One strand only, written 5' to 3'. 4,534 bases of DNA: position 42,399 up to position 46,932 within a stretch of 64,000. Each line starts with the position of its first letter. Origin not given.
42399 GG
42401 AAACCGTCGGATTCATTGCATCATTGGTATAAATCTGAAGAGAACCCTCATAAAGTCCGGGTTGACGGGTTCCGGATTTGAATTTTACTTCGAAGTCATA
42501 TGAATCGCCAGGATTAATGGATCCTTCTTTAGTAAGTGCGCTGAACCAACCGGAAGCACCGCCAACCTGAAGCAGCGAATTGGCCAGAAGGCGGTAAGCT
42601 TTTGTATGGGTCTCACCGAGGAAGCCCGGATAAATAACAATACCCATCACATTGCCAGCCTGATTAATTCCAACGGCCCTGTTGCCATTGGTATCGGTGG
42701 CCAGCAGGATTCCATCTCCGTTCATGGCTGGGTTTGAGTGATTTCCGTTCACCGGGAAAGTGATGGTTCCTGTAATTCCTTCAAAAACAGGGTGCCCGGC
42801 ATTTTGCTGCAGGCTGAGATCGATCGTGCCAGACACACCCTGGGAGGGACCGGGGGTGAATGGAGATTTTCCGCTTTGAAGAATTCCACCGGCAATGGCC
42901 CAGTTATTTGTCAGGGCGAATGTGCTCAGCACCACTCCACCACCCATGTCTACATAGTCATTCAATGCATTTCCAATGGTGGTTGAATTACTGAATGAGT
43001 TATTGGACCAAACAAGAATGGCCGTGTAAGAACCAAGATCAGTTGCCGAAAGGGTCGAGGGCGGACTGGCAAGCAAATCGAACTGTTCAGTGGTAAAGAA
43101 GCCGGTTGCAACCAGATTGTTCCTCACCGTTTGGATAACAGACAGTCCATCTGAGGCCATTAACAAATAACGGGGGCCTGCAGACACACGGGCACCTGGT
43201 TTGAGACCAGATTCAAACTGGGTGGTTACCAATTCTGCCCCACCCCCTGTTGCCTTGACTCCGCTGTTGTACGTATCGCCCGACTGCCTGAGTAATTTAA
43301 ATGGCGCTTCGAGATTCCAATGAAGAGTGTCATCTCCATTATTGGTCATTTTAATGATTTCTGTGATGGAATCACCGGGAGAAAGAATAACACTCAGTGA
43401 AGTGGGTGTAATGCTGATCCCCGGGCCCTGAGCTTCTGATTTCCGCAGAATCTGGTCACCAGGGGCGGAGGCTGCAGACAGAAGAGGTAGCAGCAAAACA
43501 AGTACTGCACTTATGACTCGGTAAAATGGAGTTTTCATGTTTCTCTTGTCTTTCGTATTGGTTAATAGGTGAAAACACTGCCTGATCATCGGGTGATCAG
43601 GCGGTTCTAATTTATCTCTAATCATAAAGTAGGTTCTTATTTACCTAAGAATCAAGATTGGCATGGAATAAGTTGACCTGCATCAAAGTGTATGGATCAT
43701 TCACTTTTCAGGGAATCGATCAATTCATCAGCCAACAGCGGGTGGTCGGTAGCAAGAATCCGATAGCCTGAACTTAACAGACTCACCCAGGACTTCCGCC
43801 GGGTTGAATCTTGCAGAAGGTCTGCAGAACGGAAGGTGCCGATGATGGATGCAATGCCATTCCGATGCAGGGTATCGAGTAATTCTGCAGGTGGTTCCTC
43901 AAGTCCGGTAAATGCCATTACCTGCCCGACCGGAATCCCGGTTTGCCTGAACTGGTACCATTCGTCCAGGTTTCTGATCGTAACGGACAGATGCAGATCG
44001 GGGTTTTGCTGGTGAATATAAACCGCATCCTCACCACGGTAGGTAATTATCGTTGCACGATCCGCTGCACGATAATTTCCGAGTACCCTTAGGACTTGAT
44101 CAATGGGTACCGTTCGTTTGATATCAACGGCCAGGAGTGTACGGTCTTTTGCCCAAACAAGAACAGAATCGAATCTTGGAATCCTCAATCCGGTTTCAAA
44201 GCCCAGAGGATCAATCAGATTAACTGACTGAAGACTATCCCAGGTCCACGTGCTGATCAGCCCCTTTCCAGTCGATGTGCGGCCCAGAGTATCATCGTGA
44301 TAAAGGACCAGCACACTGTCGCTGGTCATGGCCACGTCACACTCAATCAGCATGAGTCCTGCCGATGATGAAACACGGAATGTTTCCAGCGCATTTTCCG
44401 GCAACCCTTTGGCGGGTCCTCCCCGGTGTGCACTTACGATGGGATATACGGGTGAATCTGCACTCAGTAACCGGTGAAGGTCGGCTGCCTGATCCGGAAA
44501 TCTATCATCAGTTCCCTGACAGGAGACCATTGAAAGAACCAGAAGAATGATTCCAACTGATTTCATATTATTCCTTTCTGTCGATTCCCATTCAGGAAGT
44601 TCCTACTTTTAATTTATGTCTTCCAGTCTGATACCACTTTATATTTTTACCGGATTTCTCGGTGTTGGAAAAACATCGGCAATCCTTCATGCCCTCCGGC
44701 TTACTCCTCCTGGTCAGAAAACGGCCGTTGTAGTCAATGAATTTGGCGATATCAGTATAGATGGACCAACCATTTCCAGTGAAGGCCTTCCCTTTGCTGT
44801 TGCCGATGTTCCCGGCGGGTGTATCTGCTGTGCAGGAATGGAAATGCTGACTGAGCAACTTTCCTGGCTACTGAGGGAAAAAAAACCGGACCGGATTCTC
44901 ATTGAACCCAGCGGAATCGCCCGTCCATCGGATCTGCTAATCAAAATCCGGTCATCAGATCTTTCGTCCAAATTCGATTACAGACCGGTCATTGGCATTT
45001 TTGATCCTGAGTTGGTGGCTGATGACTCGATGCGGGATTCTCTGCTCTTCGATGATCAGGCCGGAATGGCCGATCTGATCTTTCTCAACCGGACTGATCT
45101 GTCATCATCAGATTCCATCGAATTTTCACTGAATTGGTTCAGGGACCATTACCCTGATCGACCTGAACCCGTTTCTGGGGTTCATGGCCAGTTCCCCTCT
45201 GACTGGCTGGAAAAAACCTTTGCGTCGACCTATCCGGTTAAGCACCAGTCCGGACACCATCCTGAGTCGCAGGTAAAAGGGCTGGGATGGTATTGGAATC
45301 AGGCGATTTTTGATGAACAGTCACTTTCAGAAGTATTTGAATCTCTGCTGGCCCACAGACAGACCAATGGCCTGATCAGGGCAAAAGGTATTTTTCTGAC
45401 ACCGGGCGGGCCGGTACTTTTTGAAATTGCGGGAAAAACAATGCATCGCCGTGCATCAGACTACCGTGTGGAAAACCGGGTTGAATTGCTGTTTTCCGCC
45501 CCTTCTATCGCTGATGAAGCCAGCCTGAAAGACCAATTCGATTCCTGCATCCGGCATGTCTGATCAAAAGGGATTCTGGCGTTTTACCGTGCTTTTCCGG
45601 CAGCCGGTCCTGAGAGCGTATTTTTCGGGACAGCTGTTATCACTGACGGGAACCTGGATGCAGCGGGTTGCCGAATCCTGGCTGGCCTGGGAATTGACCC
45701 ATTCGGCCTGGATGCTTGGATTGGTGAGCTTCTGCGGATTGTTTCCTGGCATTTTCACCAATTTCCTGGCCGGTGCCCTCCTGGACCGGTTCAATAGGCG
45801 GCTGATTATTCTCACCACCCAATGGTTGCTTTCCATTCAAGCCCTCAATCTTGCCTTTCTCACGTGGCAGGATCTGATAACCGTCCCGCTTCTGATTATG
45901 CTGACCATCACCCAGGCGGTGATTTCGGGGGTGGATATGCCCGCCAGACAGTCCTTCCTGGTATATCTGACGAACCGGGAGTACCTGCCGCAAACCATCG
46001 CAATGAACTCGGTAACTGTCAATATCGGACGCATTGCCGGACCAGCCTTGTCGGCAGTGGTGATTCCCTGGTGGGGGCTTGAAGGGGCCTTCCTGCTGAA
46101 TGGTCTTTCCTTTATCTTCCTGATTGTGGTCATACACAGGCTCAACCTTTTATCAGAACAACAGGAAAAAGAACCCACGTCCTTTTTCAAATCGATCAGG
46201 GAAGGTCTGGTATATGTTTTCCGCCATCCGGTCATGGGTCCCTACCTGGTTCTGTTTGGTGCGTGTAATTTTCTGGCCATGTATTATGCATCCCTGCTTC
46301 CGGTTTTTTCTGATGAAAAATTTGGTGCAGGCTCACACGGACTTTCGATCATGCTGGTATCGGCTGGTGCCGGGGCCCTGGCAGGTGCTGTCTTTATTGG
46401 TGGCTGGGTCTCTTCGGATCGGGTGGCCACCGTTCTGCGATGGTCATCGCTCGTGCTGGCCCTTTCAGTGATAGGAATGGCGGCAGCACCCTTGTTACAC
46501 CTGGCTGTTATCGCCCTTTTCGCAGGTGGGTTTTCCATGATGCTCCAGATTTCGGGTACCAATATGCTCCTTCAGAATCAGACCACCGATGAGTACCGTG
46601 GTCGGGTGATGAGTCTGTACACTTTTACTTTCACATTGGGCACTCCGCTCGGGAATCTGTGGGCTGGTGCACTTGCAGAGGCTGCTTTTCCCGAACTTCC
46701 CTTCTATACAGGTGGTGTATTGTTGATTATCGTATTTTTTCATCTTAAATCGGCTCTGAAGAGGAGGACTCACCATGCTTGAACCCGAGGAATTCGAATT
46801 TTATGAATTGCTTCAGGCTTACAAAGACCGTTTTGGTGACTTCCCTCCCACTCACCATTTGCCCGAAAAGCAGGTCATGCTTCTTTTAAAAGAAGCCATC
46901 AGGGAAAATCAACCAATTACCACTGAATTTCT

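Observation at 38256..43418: Giant T9SS cargo built from a ~457-aa super-repeat containing an unassigned ~200-aa alpha/beta module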

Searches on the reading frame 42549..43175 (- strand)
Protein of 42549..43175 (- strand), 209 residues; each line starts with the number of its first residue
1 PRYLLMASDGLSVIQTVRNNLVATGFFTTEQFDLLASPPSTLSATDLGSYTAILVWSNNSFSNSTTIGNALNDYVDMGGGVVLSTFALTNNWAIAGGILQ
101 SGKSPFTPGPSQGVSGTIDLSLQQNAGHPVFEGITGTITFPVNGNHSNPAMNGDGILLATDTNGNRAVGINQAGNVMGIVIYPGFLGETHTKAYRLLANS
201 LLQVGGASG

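Call 11: search_protein_families(library=pfam, proteins=[window:42549-43175:-], max_evalue=10)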
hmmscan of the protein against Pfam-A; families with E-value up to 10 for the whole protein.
seq(209 aa): 1 family
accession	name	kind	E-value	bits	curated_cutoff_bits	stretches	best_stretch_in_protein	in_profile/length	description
PF06283.17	ThuA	-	0.00098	19.9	33.4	1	17-141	23-137/209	Trehalose utilisation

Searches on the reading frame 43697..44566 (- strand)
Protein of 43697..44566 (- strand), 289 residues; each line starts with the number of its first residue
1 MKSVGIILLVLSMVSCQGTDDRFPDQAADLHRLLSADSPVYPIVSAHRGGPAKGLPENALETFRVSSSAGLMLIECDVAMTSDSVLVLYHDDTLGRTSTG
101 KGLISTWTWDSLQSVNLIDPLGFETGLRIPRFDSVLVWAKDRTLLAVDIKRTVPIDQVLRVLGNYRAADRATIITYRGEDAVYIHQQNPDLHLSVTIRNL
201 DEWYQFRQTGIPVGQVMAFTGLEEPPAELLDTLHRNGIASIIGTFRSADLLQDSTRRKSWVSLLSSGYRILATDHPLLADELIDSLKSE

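Call 17: search_protein_families(library=pfam, proteins=[window:43697-44566:-], max_evalue=0.001)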
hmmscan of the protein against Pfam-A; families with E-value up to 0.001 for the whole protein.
window:43697-44566:- (289 aa): 1 family
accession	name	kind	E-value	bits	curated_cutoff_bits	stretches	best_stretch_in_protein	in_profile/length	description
PF03009.23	GDPD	-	1.5e-21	78.1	23.6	1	47-210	1-167/244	Glycerophosphoryl diester phosphodiesterase family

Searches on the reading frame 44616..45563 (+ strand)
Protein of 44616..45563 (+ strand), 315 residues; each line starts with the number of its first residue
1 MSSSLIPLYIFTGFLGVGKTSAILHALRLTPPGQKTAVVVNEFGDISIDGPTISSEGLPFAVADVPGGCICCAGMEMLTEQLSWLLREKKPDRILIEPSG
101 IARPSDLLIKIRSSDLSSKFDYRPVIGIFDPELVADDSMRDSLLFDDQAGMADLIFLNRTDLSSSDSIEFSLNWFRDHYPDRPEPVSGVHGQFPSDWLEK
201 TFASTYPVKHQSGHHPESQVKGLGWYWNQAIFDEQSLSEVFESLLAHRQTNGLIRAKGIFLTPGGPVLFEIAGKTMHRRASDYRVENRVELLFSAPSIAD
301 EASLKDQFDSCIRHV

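Call 17: search_protein_families(library=pfam, proteins=[window:44616-45563:+], max_evalue=0.001)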
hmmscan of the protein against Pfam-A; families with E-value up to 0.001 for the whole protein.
window:44616-45563:+ (315 aa): 2 families
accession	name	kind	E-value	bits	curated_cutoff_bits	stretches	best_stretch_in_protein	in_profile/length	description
PF02492.25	cobW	-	6e-36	124.1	20.7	1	7-166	1-159/180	CobW/HypB/UreG, nucleotide-binding domain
PF07683.19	CobW_C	-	8.2e-05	22.8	22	1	231-311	11-93/94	Cobalamin synthesis protein cobW C-terminal domain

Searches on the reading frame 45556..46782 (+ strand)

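Call 17: search_protein_families(library=pfam, proteins=[window:45556-46782:+], max_evalue=0.001)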
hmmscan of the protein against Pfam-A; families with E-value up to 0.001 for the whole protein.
window:45556-46782:+ (408 aa): 2 families
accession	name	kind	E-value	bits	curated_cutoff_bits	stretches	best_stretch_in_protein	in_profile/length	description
PF05977.19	MFS_3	-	1.9e-48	165.6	27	1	14-395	7-388/524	Transmembrane secretion effector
PF07690.21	MFS_1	-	7.4e-40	137.3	33.4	2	23-366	2-346/347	Major Facilitator Superfamily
